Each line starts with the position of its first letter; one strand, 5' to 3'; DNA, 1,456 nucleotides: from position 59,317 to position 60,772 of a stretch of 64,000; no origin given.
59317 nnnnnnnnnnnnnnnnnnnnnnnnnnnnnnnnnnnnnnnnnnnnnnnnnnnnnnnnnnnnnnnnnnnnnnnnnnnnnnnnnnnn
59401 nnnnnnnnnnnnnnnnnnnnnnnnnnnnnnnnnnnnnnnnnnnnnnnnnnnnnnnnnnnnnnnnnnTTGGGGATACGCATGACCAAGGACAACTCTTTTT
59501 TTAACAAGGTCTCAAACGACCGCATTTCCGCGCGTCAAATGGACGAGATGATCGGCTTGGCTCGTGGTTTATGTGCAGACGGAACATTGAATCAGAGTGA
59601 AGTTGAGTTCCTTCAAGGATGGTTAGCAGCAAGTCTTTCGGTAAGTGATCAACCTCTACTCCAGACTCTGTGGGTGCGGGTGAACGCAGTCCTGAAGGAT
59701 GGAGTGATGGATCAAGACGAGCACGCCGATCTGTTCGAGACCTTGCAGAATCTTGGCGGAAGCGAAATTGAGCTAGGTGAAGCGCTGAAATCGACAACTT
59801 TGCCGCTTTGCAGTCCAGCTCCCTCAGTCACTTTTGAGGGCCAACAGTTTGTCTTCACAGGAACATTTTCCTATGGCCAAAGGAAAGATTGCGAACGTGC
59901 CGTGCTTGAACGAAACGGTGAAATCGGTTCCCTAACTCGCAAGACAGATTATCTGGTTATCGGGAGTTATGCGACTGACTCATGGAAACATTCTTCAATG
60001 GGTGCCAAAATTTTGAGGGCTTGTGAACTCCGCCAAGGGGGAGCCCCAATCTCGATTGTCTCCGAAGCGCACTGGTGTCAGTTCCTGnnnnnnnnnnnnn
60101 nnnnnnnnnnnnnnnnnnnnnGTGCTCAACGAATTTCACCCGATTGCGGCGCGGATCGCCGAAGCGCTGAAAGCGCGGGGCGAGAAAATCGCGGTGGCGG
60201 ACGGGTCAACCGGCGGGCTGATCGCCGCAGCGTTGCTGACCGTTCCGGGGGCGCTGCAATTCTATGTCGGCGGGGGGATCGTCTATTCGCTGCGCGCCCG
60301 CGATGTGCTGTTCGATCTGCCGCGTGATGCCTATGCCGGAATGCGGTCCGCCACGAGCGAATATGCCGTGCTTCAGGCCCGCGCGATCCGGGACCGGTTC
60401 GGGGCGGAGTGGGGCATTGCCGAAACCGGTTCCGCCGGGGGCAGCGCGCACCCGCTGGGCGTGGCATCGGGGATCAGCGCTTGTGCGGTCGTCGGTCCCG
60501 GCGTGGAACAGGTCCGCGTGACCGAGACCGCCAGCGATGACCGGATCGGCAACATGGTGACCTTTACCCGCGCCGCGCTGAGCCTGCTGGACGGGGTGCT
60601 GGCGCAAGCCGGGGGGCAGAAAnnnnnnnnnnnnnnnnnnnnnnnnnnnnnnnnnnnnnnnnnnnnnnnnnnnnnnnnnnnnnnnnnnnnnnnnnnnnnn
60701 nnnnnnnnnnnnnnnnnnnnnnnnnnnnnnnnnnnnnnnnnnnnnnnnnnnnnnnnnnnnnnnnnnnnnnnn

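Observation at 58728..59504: Essential DNA ligase with a swapped low-GC C-terminal third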

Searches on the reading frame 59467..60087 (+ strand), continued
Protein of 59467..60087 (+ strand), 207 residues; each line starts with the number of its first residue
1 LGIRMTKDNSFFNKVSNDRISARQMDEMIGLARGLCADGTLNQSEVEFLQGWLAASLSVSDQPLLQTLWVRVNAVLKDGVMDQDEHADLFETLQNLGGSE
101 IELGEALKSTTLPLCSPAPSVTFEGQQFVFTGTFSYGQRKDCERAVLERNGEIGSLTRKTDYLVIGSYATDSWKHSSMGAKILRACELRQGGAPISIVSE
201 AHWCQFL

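Call 85: find_encoding_contigs(protein=P0140, flank=5000, max_places=2)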
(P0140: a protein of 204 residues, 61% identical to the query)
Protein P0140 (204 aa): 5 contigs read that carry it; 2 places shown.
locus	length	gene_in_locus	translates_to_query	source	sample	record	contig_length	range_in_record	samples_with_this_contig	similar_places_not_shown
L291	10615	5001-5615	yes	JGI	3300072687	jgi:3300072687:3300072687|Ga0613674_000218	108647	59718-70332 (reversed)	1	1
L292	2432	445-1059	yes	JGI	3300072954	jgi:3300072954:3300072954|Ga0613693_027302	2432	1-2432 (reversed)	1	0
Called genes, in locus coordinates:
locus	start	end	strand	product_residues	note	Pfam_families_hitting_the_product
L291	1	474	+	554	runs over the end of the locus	PF02463:SMC_N, PF13476:AAA_23, PF13304:AAA_21 (faint)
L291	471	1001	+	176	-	-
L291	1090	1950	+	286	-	PF20434:BD-FAE, PF07859:Abhydrolase_3, PF12697:Abhydrolase_6 (faint)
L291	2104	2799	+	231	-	-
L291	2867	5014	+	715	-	PF22745:Nlig-Ia, PF01653:DNA_ligase_aden, PF03120:OB_DNA_ligase, PF03119:DNA_ligase_ZBD, PF12826:HHH_2 (weak), PF00533:BRCT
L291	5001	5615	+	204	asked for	-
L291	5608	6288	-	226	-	PF09601:DUF2459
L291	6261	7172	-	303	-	PF06325:PrmA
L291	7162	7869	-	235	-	PF00106:adh_short, PF13561:adh_short_C2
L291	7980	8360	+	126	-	PF01127:Sdh_cyt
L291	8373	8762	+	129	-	PF01127:Sdh_cyt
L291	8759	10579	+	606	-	PF00890:FAD_binding_2, PF01134:GIDA (faint), PF01266:DAO (faint), PF02910:Succ_DH_flav_C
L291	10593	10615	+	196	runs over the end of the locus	-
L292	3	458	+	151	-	?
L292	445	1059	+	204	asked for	-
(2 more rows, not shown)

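Call 86: find_encoding_contigs(protein=P0131, flank=5000, max_places=2)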
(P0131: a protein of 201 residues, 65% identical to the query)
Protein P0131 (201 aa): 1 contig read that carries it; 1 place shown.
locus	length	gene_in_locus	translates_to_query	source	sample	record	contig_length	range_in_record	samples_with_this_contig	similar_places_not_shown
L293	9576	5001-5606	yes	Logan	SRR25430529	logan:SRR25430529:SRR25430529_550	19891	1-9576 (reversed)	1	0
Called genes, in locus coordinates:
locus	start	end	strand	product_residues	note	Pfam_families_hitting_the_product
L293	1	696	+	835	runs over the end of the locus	PF07715:Plug, PF00593:TonB_dep_Rec_b-barrel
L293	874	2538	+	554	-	PF02463:SMC_N, PF13476:AAA_23, PF13304:AAA_21 (faint)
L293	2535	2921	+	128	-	PF03992:ABM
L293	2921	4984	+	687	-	PF22745:Nlig-Ia, PF01653:DNA_ligase_aden, PF03120:OB_DNA_ligase, PF03119:DNA_ligase_ZBD, PF14520:HHH_5 (faint), PF12826:HHH_2, PF00533:BRCT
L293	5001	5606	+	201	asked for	-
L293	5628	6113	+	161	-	PF02464:CinA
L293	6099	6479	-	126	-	PF07238:PilZ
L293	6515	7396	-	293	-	PF00892:EamA, PF08627:CRT-like (weak), PF00892:EamA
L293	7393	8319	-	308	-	PF06325:PrmA, PF05175:MTS (weak)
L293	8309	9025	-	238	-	PF00106:adh_short, PF13561:adh_short_C2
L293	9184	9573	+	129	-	PF01127:Sdh_cyt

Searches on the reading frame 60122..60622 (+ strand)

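Call 4: search_protein_families(library=pfam, proteins=[window:60122-60622:+], max_evalue=0.01)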
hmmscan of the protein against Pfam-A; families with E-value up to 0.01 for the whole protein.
window:60122-60622:+ (167 aa): 1 family
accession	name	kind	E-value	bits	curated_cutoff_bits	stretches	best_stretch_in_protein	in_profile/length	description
PF02464.23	CinA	-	5.8e-34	117.4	23.5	1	7-158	3-153/155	Competence-damaged protein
